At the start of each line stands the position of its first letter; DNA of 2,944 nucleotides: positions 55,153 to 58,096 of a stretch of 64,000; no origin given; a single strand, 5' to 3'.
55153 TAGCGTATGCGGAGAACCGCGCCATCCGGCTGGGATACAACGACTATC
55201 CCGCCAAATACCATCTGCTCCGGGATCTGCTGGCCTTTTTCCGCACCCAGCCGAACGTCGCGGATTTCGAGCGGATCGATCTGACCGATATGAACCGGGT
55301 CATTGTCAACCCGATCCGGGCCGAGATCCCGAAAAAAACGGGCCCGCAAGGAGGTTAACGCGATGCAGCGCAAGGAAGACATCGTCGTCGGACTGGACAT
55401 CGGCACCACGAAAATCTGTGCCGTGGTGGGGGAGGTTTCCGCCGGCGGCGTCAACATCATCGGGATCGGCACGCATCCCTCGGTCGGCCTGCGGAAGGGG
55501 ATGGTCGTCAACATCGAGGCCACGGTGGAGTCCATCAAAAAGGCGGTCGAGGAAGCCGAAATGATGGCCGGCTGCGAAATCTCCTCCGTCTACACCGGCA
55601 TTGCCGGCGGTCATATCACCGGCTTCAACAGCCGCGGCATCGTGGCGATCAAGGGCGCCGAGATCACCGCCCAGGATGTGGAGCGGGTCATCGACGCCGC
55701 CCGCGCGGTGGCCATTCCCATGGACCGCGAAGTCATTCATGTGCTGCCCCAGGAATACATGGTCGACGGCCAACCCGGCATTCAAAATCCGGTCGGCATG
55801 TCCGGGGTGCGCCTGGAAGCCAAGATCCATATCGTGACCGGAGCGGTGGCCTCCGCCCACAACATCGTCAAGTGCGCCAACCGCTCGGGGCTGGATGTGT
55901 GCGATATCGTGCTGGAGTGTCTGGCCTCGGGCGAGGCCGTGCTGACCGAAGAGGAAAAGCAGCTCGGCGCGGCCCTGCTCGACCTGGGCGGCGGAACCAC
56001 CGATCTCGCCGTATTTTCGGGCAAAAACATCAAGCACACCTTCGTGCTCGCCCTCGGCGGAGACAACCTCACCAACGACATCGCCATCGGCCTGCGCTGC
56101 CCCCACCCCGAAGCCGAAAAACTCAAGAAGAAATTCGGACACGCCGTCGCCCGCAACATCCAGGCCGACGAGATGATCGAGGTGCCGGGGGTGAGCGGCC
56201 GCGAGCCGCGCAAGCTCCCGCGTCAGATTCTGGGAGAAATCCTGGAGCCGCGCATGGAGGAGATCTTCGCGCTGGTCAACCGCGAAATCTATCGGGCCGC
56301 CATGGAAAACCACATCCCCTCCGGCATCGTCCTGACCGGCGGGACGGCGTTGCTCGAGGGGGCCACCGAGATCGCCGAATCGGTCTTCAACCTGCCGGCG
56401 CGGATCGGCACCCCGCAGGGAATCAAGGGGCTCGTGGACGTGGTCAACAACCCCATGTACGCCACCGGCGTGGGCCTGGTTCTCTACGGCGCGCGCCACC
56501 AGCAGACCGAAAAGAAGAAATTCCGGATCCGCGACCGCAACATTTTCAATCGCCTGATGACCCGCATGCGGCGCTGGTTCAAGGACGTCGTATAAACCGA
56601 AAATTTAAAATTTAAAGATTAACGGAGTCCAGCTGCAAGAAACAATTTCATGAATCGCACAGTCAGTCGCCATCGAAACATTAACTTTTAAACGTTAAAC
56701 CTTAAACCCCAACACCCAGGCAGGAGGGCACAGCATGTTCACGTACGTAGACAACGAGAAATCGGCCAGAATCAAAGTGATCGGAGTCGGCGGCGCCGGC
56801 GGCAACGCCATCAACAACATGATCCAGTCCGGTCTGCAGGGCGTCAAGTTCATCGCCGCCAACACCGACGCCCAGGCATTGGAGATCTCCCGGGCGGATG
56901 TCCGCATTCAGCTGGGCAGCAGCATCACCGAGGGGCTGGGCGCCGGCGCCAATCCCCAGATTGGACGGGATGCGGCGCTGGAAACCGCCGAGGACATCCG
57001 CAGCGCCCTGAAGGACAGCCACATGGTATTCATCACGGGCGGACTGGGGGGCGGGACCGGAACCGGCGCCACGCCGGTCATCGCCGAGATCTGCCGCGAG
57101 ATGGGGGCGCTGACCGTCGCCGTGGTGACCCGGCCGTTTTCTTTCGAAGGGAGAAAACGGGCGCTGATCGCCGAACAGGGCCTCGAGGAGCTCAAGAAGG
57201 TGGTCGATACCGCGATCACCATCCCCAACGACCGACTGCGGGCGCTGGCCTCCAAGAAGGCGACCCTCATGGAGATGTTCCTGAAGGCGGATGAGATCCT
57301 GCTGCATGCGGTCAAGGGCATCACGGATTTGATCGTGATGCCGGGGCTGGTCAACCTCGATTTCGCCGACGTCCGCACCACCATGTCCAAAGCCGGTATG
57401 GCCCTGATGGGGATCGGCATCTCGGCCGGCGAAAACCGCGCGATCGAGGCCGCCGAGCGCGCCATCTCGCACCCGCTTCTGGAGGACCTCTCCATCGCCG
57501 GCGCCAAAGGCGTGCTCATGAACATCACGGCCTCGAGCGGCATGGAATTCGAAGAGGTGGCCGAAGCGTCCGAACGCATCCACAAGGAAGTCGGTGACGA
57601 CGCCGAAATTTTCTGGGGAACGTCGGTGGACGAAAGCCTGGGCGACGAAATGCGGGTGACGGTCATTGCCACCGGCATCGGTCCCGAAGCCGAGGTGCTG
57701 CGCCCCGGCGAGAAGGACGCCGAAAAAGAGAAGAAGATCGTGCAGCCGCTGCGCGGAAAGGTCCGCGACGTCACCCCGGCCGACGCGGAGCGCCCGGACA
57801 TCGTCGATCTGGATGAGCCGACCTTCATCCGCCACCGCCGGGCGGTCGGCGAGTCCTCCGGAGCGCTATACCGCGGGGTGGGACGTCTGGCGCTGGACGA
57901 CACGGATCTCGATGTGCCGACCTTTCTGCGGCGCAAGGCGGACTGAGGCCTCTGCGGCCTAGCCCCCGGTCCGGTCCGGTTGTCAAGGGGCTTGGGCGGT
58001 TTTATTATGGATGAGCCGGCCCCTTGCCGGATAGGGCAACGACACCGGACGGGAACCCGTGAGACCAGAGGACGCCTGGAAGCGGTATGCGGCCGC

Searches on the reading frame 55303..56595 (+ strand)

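Call 64: search_protein_families(library=pfam, proteins=[window:55303-56595:+], max_evalue=0.00001)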
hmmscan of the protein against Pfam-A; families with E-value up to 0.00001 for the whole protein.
window:55303-56595:+ (430 aa): 4 families
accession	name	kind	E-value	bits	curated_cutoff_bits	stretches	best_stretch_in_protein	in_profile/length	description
PF14450.12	FtsA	-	8e-49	165.7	31.8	2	224-391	1-127/127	Cell division protein FtsA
PF02491.25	SHS2_FTSA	-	2.9e-34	117.7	25.4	1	102-179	1-79/79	SHS2 domain inserted in FTSA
PF06723.19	MreB_Mbl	-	1.7e-10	40.7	27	1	218-369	142-304/327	MreB/Mbl protein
PF11104.14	PilM_2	-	8.9e-09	35.2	27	0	303-368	237-304/340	Type IV pilus assembly protein PilM;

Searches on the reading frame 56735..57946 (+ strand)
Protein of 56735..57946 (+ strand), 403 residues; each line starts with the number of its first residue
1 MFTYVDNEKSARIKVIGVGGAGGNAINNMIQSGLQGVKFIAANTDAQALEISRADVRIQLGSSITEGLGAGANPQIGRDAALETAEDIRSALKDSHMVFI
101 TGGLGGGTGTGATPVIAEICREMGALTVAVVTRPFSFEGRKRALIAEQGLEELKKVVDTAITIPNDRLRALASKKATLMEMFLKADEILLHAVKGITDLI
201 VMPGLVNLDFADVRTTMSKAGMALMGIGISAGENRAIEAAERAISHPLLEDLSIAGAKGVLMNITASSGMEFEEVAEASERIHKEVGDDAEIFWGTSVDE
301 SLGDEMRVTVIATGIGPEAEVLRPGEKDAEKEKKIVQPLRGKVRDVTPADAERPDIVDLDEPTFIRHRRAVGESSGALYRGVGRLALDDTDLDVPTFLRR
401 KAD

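Call 64: search_protein_families(library=pfam, proteins=[window:56735-57946:+], max_evalue=0.00001)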
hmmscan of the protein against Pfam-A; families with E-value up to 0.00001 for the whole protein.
window:56735-57946:+ (403 aa): 2 families
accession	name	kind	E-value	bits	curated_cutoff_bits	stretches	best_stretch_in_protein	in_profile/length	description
PF00091.31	Tubulin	-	7e-48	163.9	33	1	12-171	1-188/190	Tubulin/FtsZ family, GTPase domain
PF12327.13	FtsZ_C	-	2.4e-32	111.5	27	1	221-315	1-94/95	FtsZ family, C-terminal domain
